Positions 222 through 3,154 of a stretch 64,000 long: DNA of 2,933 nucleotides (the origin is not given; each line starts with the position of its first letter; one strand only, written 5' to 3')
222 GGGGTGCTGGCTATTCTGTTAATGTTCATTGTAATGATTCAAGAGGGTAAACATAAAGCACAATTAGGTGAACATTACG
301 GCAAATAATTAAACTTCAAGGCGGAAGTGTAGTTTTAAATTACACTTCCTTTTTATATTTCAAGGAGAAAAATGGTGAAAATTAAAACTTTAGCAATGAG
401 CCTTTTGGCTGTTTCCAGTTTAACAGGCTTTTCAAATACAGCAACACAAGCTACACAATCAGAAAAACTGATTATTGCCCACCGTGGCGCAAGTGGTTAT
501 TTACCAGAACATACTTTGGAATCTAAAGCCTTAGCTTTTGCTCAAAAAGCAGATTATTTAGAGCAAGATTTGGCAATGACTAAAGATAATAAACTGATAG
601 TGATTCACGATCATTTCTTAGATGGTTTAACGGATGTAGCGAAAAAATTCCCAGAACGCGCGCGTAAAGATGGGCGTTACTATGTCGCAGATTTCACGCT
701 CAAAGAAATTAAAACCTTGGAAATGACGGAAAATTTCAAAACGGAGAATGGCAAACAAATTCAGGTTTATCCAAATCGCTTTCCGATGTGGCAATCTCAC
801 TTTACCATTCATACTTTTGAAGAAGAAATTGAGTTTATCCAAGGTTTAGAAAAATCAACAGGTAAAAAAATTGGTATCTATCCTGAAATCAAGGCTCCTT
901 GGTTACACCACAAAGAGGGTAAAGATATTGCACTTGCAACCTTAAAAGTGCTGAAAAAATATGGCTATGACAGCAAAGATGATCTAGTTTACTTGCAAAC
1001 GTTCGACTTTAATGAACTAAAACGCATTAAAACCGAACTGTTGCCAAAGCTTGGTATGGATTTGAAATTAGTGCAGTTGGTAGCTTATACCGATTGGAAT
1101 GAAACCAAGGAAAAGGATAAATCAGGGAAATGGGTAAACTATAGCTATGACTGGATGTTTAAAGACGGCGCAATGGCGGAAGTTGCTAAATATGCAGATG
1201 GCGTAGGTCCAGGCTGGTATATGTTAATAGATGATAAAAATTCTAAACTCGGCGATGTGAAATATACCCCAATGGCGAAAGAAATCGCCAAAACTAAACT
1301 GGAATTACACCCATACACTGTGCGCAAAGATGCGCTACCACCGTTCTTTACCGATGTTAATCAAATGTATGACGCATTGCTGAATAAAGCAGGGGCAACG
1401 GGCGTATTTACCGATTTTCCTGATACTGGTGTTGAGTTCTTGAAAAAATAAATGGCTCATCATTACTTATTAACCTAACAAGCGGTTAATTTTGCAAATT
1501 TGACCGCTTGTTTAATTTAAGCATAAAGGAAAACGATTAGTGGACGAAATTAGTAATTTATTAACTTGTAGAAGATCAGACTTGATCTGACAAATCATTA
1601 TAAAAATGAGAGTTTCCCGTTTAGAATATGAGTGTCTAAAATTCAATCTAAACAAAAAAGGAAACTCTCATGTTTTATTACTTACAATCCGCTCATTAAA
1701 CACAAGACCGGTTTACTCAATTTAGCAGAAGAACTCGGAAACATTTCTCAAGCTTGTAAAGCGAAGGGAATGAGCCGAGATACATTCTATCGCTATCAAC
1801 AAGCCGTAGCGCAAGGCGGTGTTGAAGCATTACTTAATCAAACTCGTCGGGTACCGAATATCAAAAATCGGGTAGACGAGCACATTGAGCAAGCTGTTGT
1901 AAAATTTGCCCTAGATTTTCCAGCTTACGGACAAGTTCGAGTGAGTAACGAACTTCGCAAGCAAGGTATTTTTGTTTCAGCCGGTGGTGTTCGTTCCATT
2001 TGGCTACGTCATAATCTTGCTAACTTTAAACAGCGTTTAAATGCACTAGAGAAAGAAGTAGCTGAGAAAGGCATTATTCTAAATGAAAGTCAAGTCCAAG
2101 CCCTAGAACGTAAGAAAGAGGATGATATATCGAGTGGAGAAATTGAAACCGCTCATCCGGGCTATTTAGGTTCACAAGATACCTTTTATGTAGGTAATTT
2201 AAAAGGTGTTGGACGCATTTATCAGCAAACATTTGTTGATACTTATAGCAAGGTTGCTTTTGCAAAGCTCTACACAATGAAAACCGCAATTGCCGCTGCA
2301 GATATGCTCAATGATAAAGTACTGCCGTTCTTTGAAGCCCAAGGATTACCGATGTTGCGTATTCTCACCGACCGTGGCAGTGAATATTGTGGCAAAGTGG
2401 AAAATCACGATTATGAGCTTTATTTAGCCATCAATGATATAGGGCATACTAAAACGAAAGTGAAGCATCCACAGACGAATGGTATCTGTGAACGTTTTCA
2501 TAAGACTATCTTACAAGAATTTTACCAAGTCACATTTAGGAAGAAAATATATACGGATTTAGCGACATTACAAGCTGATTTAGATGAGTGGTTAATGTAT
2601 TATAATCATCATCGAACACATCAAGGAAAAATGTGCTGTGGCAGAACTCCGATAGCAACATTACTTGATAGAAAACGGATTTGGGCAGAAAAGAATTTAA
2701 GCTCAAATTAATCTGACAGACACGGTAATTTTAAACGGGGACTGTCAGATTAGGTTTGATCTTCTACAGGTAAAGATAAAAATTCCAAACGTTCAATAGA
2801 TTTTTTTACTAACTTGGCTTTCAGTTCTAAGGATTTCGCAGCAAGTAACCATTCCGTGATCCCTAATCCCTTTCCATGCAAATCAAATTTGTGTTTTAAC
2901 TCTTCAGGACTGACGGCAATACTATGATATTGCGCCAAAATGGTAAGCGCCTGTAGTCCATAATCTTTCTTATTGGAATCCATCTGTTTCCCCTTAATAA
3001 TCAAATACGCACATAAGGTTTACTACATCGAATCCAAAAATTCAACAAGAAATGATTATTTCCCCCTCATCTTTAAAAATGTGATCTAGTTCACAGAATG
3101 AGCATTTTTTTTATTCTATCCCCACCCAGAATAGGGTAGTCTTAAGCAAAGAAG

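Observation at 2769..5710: Decayed, apparently undescribed T1SS-dependent toxin / lipoprotein-immunity island inserted between glpQ and glpF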

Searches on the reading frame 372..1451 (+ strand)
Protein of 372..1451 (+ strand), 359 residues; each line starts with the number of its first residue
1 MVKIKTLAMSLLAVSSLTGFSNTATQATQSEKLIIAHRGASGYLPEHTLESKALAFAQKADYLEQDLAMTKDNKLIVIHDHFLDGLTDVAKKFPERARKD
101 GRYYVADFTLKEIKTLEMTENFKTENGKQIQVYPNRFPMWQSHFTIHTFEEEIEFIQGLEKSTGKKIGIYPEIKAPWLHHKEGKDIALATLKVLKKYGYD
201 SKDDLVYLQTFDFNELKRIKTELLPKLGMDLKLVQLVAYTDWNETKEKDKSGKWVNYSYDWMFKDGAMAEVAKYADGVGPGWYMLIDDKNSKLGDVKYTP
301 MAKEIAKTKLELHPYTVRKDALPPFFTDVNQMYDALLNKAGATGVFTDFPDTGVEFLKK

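Call 33: search_protein_families(library=pfam, proteins=[L082:8-1435:+, L082:1440-1931:+, L082:5544-6029:+, L085:446-925:+, P0017, P0020, P0018, P0024], max_evalue=0.1)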
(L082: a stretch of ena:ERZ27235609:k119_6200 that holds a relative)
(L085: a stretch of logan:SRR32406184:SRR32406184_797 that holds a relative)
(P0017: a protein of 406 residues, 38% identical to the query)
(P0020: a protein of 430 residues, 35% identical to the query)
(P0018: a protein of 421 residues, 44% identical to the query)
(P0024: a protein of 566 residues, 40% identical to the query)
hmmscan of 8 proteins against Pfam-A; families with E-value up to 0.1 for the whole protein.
L082:8-1435:+ (476 aa): 1 family
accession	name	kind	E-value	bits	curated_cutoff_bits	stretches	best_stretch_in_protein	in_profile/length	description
PF13010.11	pRN1_helical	-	0.023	15.1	27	0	321-378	63-118/138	Primase helical domain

L082:1440-1931:+ (164 aa): 0 families

L082:5544-6029:+ (162 aa): 0 families

L085:446-925:+ (160 aa): 1 family
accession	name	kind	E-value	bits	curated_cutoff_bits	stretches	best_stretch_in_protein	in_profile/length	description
PF19004.6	DUF5733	-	0.091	13.3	27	0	62-90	31-59/115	Family of unknown function (DUF5733)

P0017 (406 aa): 2 families
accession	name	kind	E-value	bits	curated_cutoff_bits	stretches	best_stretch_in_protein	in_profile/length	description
PF08339.15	RTX_C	-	0.0046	17.6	30.2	1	302-376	5-76/132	RTX C-terminal domain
PF20081.4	DUF6475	-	0.073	13.9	28.5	0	136-163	25-52/90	Domain of unknown function (DUF6475)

P0020 (430 aa): 1 family
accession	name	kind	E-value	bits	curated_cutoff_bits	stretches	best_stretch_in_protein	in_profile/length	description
PF13123.11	DUF3978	-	0.0035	17.5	25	0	287-340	85-136/144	Protein of unknown function (DUF3978)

P0018 (421 aa): 4 families
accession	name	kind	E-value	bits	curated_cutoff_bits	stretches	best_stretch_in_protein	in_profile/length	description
PF05903.20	Peptidase_C97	-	0.0065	16.8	29.2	1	99-122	99-122/151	PPPDE putative peptidase domain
PF13499.12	EF-hand_7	-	0.041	14.7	30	0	279-307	7-32/67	EF-hand domain pair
PF13517.12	FG-GAP_3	-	0.045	14.8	26.9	0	232-292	1-58/61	FG-GAP-like repeat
PF01839.29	FG-GAP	-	0.072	13.4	22.1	0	206-218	2-14/37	FG-GAP repeat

P0024 (566 aa): 2 families
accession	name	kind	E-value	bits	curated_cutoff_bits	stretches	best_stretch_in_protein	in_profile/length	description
PF05903.20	Peptidase_C97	-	0.00055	20.2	29.2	1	38-116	54-118/151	PPPDE putative peptidase domain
PF22248.1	ERMP1_C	-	0.037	13.9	27.2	1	369-501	17-141/222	Endoplasmic reticulum metallopeptidase 1, C-terminal domain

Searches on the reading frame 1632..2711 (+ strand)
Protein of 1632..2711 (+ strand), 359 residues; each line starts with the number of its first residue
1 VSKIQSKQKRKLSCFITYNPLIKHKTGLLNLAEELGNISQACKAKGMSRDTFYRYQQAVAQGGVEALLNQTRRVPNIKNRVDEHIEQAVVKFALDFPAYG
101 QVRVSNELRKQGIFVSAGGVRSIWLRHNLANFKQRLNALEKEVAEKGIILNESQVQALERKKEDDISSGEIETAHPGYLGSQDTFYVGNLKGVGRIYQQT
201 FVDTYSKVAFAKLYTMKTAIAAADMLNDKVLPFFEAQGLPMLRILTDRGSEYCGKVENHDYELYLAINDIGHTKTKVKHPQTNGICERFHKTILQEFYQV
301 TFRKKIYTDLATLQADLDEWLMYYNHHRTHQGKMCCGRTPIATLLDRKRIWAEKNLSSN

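Call 3: search_protein_families(library=pfam, proteins=[window:1632-2711:+], max_evalue=1)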
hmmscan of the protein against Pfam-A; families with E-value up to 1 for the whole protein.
window:1632-2711:+ (359 aa): 9 families
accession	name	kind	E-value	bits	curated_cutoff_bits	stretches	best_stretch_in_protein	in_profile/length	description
PF13551.12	HTH_29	-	7.8e-17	61.6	28.1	1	24-87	1-64/64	Winged helix-turn helix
PF13683.12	rve_3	-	6.6e-12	45.4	26.5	1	270-332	3-61/67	Integrase core domain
PF00665.32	rve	-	3.3e-07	30.9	32.6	1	175-278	3-100/102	Integrase core domain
PF13518.12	HTH_28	-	5.5e-05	23.6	25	1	28-73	5-50/52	Helix-turn-helix domain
PF13384.12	HTH_23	-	0.00021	21.5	24.6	1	31-68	13-50/50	Homeodomain-like domain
PF13565.12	HTH_32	-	0.0004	21.3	33.7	1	51-124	1-73/73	Homeodomain-like domain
PF13333.12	rve_2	-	0.0097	16.5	22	1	302-331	12-41/56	Integrase core domain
PF11471.13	Sugarporin_N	-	0.13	13.1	25.7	1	134-145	4-15/31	Maltoporin periplasmic N-terminal extension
PF02954.25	HTH_8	-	0.13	12.5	22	1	31-54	14-37/42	Bacterial regulatory protein, Fis family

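Call 4: search_protein_families(library=ncbifam, proteins=[window:1632-2711:+], max_evalue=1)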
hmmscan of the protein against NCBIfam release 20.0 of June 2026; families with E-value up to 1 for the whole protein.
window:1632-2711:+ (359 aa): 7 families
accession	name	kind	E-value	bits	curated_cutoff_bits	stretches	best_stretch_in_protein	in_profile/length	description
NF033577.2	transpos_IS481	equivalog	3.5e-84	282.7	224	1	25-343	2-283/284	IS481 family transposase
NF033516.0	transpos_IS3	equivalog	3.3e-25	89.1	160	1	36-331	101-358/369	IS3 family transposase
NF033546.1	transpos_IS21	equivalog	1.9e-07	30.9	160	1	256-332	200-273/294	IS21 family transposase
NF033594.2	transpos_ISNCY_2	equivalog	0.0001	21.6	250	1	32-134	7-110/368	ISNCY family transposase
NF033545.0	transpos_IS630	equivalog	0.00024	20.7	100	1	36-152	13-133/299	IS630 family transposase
NF006918.0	PRK09409.1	subfamily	0.0012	18.5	597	1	243-331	194-274/301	IS2 transposase TnpB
NF003361.0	PRK04435.1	equivalog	0.0083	15.9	131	1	33-60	33-60/148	ACT domain-containing protein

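Call 33: search_protein_families(library=pfam, proteins=[L082:8-1435:+, L082:1440-1931:+, L082:5544-6029:+, L085:446-925:+, P0017, P0020, P0018, P0024], max_evalue=0.1)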
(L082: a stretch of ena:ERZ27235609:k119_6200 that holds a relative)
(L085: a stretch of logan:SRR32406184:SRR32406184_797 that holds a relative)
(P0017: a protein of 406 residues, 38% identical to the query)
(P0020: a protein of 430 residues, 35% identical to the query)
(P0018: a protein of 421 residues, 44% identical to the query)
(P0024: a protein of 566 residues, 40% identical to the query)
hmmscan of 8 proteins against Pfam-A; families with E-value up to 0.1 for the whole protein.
L082:8-1435:+ (476 aa): 1 family
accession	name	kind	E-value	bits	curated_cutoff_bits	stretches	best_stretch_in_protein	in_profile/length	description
PF13010.11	pRN1_helical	-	0.023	15.1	27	0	321-378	63-118/138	Primase helical domain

L082:1440-1931:+ (164 aa): 0 families

L082:5544-6029:+ (162 aa): 0 families

L085:446-925:+ (160 aa): 1 family
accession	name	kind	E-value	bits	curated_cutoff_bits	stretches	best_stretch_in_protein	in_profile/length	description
PF19004.6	DUF5733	-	0.091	13.3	27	0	62-90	31-59/115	Family of unknown function (DUF5733)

P0017 (406 aa): 2 families
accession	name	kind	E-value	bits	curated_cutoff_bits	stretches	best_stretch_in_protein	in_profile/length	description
PF08339.15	RTX_C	-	0.0046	17.6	30.2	1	302-376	5-76/132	RTX C-terminal domain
PF20081.4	DUF6475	-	0.073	13.9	28.5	0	136-163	25-52/90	Domain of unknown function (DUF6475)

P0020 (430 aa): 1 family
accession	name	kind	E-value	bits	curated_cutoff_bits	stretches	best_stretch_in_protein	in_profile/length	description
PF13123.11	DUF3978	-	0.0035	17.5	25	0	287-340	85-136/144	Protein of unknown function (DUF3978)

P0018 (421 aa): 4 families
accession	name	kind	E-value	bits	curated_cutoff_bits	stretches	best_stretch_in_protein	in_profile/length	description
PF05903.20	Peptidase_C97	-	0.0065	16.8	29.2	1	99-122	99-122/151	PPPDE putative peptidase domain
PF13499.12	EF-hand_7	-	0.041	14.7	30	0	279-307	7-32/67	EF-hand domain pair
PF13517.12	FG-GAP_3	-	0.045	14.8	26.9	0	232-292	1-58/61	FG-GAP-like repeat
PF01839.29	FG-GAP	-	0.072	13.4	22.1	0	206-218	2-14/37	FG-GAP repeat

P0024 (566 aa): 2 families
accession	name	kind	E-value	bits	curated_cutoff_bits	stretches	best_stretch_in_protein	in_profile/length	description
PF05903.20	Peptidase_C97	-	0.00055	20.2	29.2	1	38-116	54-118/151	PPPDE putative peptidase domain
PF22248.1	ERMP1_C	-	0.037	13.9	27.2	1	369-501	17-141/222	Endoplasmic reticulum metallopeptidase 1, C-terminal domain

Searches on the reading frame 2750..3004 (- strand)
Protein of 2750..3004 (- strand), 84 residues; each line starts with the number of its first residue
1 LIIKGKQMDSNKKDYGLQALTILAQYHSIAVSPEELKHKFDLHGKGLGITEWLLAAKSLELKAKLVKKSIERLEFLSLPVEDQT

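Call 3: search_protein_families(library=pfam, proteins=[window:2750-3004:-], max_evalue=1)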
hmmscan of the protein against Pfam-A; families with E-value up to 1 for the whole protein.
window:2750-3004:- (84 aa): 1 family
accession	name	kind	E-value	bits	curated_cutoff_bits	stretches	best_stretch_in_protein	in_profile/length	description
PF03412.21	Peptidase_C39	-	1.5e-15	57.6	22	1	10-80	8-78/133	Peptidase C39 family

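Call 4: search_protein_families(library=ncbifam, proteins=[window:2750-3004:-], max_evalue=1)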
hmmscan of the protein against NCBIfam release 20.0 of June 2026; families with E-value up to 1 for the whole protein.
window:2750-3004:- (84 aa): 3 families
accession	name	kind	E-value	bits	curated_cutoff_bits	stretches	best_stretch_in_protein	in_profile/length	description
TIGR01846.1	type_I_sec_HlyB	subfamily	4.5e-15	55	725.55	1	16-80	1-65/694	type I secretion system permease/ATPase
TIGR03375.1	type_I_sec_LssB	subfamily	0.0011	17.3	693.1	1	17-80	4-67/696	type I secretion system permease/ATPase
TIGR03796.1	NHLM_micro_ABC1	equivalog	0.0012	17.2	853.3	1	15-80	13-78/710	NHLP family bacteriocin export ABC transporter peptidase/permease/ATPase subunit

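Call 33: search_protein_families(library=pfam, proteins=[L082:8-1435:+, L082:1440-1931:+, L082:5544-6029:+, L085:446-925:+, P0017, P0020, P0018, P0024], max_evalue=0.1)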
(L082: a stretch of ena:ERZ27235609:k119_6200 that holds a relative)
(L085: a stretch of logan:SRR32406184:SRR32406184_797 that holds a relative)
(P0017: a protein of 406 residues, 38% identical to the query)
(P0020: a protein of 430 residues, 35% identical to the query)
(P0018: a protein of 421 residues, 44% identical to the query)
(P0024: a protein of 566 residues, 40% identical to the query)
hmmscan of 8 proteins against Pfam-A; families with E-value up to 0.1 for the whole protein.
L082:8-1435:+ (476 aa): 1 family
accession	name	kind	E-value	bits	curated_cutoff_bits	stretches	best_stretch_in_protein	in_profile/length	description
PF13010.11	pRN1_helical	-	0.023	15.1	27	0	321-378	63-118/138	Primase helical domain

L082:1440-1931:+ (164 aa): 0 families

L082:5544-6029:+ (162 aa): 0 families

L085:446-925:+ (160 aa): 1 family
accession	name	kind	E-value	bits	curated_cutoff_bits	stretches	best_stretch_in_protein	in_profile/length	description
PF19004.6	DUF5733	-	0.091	13.3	27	0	62-90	31-59/115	Family of unknown function (DUF5733)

P0017 (406 aa): 2 families
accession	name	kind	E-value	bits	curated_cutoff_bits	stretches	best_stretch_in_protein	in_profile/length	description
PF08339.15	RTX_C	-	0.0046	17.6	30.2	1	302-376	5-76/132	RTX C-terminal domain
PF20081.4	DUF6475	-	0.073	13.9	28.5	0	136-163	25-52/90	Domain of unknown function (DUF6475)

P0020 (430 aa): 1 family
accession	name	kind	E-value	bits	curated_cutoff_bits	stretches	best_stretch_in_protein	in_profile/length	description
PF13123.11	DUF3978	-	0.0035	17.5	25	0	287-340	85-136/144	Protein of unknown function (DUF3978)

P0018 (421 aa): 4 families
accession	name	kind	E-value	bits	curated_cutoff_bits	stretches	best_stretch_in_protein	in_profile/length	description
PF05903.20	Peptidase_C97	-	0.0065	16.8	29.2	1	99-122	99-122/151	PPPDE putative peptidase domain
PF13499.12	EF-hand_7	-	0.041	14.7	30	0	279-307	7-32/67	EF-hand domain pair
PF13517.12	FG-GAP_3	-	0.045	14.8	26.9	0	232-292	1-58/61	FG-GAP-like repeat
PF01839.29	FG-GAP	-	0.072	13.4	22.1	0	206-218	2-14/37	FG-GAP repeat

P0024 (566 aa): 2 families
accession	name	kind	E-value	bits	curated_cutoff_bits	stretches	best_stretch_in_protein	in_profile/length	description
PF05903.20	Peptidase_C97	-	0.00055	20.2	29.2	1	38-116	54-118/151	PPPDE putative peptidase domain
PF22248.1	ERMP1_C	-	0.037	13.9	27.2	1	369-501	17-141/222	Endoplasmic reticulum metallopeptidase 1, C-terminal domain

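Call 75: search_solved_structures(query=window:2753-2983:-, max_evalue=0.001, show_alignments=1)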
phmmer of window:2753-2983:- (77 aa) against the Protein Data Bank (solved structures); distinct sequences matched with E-value up to 0.001: 3.
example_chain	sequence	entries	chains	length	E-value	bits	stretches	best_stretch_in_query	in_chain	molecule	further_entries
3zua_A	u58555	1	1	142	3.7e-28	99.8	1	4-73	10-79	ALPHA-HEMOLYSIN TRANSLOCATION ATP-BINDING PROTEIN HLYB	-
8dck_A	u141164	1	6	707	2.4e-27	97.3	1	4-73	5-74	Alpha-hemolysin translocation ATP-binding protein HlyB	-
7sgr_J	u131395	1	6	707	2.4e-27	97.3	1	4-73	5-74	Alpha-hemolysin translocation ATP-binding protein HlyB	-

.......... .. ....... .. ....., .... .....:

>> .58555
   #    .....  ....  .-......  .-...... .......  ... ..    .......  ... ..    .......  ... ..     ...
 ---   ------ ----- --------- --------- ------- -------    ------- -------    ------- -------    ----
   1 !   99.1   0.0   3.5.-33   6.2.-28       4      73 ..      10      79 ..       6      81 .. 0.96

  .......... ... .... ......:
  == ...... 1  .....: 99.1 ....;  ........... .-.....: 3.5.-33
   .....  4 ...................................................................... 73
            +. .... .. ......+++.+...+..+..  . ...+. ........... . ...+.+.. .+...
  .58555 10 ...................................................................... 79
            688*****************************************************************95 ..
